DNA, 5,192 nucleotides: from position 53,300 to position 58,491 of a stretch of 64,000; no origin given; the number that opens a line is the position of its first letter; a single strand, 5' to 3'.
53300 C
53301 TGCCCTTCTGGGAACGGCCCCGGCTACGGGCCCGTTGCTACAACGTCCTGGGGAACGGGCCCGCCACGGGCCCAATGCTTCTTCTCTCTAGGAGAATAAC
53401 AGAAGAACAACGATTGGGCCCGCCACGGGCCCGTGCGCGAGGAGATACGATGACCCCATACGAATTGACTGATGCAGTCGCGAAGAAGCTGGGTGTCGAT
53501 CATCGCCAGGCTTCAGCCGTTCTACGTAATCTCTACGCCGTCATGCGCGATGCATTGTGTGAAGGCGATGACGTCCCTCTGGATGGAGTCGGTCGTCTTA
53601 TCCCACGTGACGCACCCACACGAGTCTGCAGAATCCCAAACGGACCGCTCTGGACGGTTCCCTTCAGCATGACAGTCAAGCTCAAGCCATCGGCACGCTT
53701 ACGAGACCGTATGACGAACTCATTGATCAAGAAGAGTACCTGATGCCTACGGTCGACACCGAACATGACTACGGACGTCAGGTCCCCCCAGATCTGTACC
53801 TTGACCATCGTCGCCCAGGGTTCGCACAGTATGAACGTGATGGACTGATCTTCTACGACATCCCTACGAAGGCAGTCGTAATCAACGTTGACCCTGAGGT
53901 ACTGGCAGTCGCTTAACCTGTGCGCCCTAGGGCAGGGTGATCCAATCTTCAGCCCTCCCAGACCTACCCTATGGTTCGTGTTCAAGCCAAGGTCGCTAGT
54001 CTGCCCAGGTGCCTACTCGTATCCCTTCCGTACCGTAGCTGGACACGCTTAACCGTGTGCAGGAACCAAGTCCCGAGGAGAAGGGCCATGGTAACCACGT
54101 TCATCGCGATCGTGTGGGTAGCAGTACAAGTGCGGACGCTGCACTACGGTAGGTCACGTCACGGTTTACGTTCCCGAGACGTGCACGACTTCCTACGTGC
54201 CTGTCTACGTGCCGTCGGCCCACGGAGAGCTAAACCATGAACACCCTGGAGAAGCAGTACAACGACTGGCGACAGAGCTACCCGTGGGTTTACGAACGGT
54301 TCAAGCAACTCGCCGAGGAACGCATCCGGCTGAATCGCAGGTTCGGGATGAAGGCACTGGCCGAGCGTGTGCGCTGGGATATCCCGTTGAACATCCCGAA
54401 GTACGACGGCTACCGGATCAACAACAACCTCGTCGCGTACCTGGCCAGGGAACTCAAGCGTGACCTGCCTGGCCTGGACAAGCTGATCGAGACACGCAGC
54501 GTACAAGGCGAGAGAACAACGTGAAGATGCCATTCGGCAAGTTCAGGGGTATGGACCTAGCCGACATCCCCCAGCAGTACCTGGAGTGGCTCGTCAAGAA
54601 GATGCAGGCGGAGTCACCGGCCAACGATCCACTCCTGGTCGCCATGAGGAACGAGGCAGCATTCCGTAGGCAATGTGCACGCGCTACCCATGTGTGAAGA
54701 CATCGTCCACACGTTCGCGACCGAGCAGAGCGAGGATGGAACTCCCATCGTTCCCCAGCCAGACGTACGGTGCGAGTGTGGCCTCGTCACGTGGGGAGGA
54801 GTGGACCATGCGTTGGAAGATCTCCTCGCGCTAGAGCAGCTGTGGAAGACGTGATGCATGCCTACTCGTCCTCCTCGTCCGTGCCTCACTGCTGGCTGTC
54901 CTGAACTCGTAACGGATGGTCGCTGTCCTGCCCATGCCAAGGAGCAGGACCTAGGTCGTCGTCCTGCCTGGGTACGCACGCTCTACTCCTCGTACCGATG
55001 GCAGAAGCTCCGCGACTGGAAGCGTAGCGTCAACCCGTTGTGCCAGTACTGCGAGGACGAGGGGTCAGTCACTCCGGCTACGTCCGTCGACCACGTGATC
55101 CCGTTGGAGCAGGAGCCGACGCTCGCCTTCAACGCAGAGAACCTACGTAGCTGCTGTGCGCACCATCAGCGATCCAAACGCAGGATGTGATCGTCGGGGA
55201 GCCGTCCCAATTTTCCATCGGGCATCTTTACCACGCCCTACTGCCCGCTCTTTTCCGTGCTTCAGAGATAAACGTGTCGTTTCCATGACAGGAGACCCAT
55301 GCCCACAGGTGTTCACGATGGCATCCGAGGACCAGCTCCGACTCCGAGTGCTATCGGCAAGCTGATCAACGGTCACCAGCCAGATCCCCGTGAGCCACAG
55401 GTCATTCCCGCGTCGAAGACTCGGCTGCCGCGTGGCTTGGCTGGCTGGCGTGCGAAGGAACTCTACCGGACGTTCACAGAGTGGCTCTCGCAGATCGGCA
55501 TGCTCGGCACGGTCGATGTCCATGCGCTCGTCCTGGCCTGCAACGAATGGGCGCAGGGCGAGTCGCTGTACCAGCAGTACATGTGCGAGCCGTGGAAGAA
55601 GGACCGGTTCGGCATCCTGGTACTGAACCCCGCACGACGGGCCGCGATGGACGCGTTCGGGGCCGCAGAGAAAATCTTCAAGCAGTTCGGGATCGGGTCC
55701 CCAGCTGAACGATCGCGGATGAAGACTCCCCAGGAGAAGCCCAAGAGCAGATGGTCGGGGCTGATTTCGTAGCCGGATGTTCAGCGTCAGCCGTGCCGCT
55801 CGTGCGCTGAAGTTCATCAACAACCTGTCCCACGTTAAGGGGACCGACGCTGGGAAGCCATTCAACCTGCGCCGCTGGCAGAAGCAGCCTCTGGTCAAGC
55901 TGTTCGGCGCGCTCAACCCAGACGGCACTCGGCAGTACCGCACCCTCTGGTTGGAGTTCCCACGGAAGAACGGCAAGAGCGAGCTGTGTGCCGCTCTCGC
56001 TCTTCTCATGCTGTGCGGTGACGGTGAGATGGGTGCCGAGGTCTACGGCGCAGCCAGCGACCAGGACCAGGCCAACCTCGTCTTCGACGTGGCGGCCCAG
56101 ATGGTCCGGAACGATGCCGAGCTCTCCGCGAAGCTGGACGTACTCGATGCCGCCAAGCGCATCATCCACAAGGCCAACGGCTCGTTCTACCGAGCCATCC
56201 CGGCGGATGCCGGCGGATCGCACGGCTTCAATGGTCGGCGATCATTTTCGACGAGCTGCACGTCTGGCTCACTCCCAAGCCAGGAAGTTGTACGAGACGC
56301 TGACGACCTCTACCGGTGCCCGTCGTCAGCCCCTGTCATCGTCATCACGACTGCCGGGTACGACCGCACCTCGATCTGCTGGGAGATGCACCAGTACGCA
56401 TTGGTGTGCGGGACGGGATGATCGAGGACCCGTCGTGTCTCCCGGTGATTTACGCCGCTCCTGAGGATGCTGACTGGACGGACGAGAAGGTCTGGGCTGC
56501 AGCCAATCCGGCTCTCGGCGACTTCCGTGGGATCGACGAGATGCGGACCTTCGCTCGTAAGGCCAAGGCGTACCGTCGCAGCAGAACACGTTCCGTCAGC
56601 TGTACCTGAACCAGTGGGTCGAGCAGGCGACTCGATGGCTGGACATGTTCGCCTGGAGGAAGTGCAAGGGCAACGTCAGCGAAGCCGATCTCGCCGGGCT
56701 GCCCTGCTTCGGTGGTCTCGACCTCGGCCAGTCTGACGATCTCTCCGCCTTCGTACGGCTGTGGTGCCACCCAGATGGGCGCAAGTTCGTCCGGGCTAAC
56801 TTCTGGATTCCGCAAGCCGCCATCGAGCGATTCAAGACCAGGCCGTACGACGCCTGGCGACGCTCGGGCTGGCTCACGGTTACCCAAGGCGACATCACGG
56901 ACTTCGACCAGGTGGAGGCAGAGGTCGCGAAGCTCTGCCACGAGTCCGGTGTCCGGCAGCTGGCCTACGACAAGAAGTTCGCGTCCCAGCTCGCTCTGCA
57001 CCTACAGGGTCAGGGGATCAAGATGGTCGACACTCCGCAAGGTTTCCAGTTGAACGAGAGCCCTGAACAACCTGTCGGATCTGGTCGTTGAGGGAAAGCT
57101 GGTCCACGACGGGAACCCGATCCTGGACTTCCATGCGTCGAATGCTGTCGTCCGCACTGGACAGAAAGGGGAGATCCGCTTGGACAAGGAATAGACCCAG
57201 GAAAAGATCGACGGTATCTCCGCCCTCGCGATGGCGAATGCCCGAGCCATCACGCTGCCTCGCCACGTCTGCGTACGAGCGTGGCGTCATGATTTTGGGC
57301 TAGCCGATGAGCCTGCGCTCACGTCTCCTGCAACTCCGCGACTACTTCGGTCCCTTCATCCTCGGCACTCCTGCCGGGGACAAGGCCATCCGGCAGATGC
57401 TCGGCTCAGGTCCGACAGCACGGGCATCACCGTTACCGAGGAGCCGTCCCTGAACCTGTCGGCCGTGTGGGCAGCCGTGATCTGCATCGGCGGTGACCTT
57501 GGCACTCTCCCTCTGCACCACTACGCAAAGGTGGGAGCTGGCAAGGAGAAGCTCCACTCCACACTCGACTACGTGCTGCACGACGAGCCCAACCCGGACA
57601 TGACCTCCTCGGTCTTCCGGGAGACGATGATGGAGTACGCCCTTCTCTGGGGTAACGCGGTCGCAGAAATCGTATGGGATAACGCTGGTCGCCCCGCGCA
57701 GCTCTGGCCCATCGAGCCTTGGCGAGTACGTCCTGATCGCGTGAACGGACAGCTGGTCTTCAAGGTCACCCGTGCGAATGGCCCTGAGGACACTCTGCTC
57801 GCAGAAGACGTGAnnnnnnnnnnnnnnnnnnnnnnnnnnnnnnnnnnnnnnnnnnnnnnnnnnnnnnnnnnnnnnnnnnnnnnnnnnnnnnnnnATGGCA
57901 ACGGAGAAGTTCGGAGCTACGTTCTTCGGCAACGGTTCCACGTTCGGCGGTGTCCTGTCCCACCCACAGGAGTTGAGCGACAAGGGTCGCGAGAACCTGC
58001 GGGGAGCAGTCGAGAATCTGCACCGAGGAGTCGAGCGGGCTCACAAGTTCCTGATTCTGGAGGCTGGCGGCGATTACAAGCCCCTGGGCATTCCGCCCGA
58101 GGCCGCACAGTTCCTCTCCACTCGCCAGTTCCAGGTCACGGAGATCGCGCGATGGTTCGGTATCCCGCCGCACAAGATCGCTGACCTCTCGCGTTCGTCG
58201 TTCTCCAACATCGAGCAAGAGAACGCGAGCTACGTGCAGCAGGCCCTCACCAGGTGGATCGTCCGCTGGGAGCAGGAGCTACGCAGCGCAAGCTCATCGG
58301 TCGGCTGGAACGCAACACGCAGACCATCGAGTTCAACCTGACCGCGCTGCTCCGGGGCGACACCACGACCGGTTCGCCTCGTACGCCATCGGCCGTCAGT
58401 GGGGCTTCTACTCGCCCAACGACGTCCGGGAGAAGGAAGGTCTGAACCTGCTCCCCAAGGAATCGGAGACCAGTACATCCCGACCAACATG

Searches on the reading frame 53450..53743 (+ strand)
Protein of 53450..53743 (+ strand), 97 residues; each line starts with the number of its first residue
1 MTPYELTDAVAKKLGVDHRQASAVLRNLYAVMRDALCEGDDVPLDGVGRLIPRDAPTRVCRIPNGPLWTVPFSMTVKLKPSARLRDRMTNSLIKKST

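Call 11: search_protein_families(library=pfam, proteins=[window:53450-53743:+], max_evalue=0.01)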
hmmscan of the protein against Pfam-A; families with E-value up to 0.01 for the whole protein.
window:53450-53743:+ (97 aa): 3 families
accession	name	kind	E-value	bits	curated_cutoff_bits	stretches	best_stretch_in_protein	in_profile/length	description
PF00216.26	Bac_DNA_binding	-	8.5e-11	42.4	22.4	1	1-88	1-89/90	Bacterial DNA-binding protein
PF18291.6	HU-HIG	-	2.3e-05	24.8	26.2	1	2-50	33-81/125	HU domain fused to wHTH, Ig, or Glycine-rich motif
PF20923.2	COMMD9_HN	-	0.0015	19.2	27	1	3-43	19-59/75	COMMD9, helical N-terminal domain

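Call 12: search_protein_families(library=phrogs, proteins=[window:53450-53743:+], max_evalue=0.01)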
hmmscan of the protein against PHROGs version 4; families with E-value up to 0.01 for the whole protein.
window:53450-53743:+ (97 aa): 1 family
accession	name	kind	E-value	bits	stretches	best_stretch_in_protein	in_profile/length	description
phrog_379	-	DNA, RNA and nucleotide metabolism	7.9e-11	42.7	1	5-90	34-120/138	DNA binding protein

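Call 30: find_homologous_proteins(query=window:53450-53743:+, max_evalue=0.00001)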
Query window:53450-53743:+: 5 candidates shared short words with the query, none scored E <= 0.00001.

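Call 48: list_cluster_members(proteins=[P0001, window:53450-53743:+, window:54858-55190:+, window:55299-55772:+, window:60039-61340:+])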
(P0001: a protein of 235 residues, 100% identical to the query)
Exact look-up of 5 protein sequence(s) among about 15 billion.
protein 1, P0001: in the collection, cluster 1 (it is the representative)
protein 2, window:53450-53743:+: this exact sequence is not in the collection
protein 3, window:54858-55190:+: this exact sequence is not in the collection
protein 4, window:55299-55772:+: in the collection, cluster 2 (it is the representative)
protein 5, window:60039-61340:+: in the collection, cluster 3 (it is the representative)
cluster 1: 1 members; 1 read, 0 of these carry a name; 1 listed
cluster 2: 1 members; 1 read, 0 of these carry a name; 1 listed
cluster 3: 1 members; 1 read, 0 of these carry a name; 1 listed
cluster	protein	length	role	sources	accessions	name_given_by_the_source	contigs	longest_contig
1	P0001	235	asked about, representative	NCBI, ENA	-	-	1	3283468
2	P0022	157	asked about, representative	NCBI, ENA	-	-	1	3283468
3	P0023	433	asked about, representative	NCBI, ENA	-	-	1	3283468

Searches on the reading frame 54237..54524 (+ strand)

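Call 11: search_protein_families(library=pfam, proteins=[window:54237-54524:+], max_evalue=0.01)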
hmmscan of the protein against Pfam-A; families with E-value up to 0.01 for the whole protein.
window:54237-54524:+ (95 aa): 0 families

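Call 12: search_protein_families(library=phrogs, proteins=[window:54237-54524:+], max_evalue=0.01)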
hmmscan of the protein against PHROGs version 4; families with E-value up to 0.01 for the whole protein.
window:54237-54524:+ (95 aa): 1 family
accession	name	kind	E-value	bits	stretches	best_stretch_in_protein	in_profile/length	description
phrog_13625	-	unknown function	8.8e-18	65.2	1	1-90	1-90/94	-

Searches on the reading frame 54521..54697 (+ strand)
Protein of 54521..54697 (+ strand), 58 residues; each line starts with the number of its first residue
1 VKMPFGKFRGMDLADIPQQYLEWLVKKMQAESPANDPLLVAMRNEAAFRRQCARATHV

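Call 11: search_protein_families(library=pfam, proteins=[window:54521-54697:+], max_evalue=0.01)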
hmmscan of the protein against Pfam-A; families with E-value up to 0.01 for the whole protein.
window:54521-54697:+ (58 aa): 1 family
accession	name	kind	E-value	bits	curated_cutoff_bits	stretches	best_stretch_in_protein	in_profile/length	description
PF12843.12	QSregVF_b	-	4.7e-09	36.4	22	1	1-27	11-37/66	Putative quorum-sensing-regulated virulence factor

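Call 12: search_protein_families(library=phrogs, proteins=[window:54521-54697:+], max_evalue=0.01)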
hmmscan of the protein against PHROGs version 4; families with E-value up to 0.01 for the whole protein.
window:54521-54697:+ (58 aa): 1 family
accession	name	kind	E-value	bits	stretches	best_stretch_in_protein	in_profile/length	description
phrog_3628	-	unknown function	1.4e-06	28.7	1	2-41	102-139/257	-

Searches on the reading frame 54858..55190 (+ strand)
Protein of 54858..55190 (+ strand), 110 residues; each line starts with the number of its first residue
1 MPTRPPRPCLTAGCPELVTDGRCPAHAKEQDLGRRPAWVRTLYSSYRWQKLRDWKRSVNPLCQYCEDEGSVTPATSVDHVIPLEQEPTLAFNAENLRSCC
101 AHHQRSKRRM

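Call 11: search_protein_families(library=pfam, proteins=[window:54858-55190:+], max_evalue=0.01)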
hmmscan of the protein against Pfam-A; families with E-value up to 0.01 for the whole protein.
window:54858-55190:+ (110 aa): 1 family
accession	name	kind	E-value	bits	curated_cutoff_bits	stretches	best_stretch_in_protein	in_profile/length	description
PF01844.29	HNH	-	1.4e-06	28.8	21.4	1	62-102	1-39/47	HNH endonuclease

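Call 12: search_protein_families(library=phrogs, proteins=[window:54858-55190:+], max_evalue=0.01)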
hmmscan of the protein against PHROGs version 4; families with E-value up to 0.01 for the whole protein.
window:54858-55190:+ (110 aa): 12 families
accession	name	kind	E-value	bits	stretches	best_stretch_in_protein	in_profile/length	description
phrog_144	-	DNA, RNA and nucleotide metabolism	2.6e-27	96.6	1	1-108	17-133/175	HNH endonuclease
phrog_2323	-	DNA, RNA and nucleotide metabolism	3.7e-18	66.6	1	34-110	10-87/113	HNH endonuclease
phrog_589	-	DNA, RNA and nucleotide metabolism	6.3e-16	59.6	1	1-107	34-138/179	HNH endonuclease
phrog_5956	-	DNA, RNA and nucleotide metabolism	1.3e-14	55.1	1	41-108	40-109/138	HNH endonuclease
phrog_119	-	DNA, RNA and nucleotide metabolism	1.7e-09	38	1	38-104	181-252/443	HNH endonuclease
phrog_4581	-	head and packaging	8.1e-09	36.3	1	40-108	45-110/395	terminase small subunit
phrog_338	-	DNA, RNA and nucleotide metabolism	7.5e-05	23.2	1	34-101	182-253/340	HNH endonuclease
phrog_6050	-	DNA, RNA and nucleotide metabolism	0.00014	21.8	1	49-103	302-353/402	HNH endonuclease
phrog_333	-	DNA, RNA and nucleotide metabolism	0.00051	21.2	1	47-106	20-77/138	HNH endonuclease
phrog_25061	-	DNA, RNA and nucleotide metabolism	0.002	19.6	1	33-103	112-181/219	HNH endonuclease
phrog_1035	-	DNA, RNA and nucleotide metabolism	0.0067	17.3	1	52-107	152-210/271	endonuclease VII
phrog_2214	-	DNA, RNA and nucleotide metabolism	0.0086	16.2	1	44-108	178-237/429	HNH endonuclease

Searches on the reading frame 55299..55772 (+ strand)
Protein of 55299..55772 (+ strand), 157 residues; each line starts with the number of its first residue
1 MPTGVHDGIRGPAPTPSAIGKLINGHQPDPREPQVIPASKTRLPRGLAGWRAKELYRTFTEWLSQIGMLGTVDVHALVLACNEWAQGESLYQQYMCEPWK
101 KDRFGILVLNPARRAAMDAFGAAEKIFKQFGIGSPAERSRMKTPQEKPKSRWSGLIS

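Call 11: search_protein_families(library=pfam, proteins=[window:55299-55772:+], max_evalue=0.01)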
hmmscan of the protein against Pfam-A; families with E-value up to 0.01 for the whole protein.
window:55299-55772:+ (157 aa): 1 family
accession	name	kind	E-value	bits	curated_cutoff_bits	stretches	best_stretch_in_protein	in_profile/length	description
PF05119.17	Terminase_4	-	1.7e-05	25.6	24.7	1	52-147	1-97/98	Phage terminase, small subunit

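Call 12: search_protein_families(library=phrogs, proteins=[window:55299-55772:+], max_evalue=0.01)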
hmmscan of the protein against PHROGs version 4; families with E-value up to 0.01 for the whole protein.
window:55299-55772:+ (157 aa): 1 family
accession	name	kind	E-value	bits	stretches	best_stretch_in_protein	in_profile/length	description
phrog_83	-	head and packaging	8.3e-11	42.8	1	26-149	60-189/246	terminase small subunit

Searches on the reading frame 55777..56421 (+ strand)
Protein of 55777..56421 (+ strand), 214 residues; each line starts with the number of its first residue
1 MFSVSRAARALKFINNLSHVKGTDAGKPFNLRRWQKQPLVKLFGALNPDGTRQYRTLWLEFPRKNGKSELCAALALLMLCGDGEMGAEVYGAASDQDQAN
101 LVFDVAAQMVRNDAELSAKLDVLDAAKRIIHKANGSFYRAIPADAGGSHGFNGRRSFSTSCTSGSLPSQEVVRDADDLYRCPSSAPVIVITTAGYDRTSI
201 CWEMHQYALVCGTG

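Call 50: search_protein_families(library=phrogs, proteins=[window:55777-56421:+], max_evalue=0.001)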
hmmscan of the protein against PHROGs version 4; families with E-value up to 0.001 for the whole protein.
window:55777-56421:+ (214 aa): 4 families
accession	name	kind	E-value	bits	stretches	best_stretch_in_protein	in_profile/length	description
phrog_9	-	head and packaging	7.1e-47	161.7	1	2-153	180-321/812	terminase large subunit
phrog_4914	-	head and packaging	1.6e-27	97.5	1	3-153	52-210/213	terminase large subunit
phrog_10517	-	head and packaging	9.5e-12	45.9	1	1-113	77-189/207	terminase large subunit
phrog_7622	-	head and packaging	0.00029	21.5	1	33-146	59-173/224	terminase large subunit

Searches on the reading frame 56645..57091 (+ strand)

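Call 50: search_protein_families(library=phrogs, proteins=[window:56645-57091:+], max_evalue=0.001)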
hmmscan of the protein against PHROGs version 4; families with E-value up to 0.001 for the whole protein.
window:56645-57091:+ (148 aa): 3 families
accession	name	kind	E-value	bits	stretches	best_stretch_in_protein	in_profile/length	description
phrog_2699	-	head and packaging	3.2e-30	106.1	1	3-137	89-229/315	terminase large subunit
phrog_9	-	head and packaging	1.9e-28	100.8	1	3-137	465-599/812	terminase large subunit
phrog_37124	-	unknown function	1.1e-06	29.6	1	66-136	49-128/143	-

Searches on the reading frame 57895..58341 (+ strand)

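Call 50: search_protein_families(library=phrogs, proteins=[window:57895-58341:+], max_evalue=0.001)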
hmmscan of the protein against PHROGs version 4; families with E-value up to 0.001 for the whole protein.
window:57895-58341:+ (148 aa): 5 families
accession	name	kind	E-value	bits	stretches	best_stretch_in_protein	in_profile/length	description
phrog_12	-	head and packaging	1.2e-41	144.5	1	1-129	234-361/646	portal protein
phrog_5929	-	head and packaging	1.8e-39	136.4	1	2-132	3-131/228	portal protein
phrog_2662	-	head and packaging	3.5e-26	93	1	2-130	221-351/717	portal protein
phrog_11323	-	unknown function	5.3e-06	27.6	1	95-130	2-37/130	-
phrog_2271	-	head and packaging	2.3e-05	23.3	1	8-127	212-330/859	portal protein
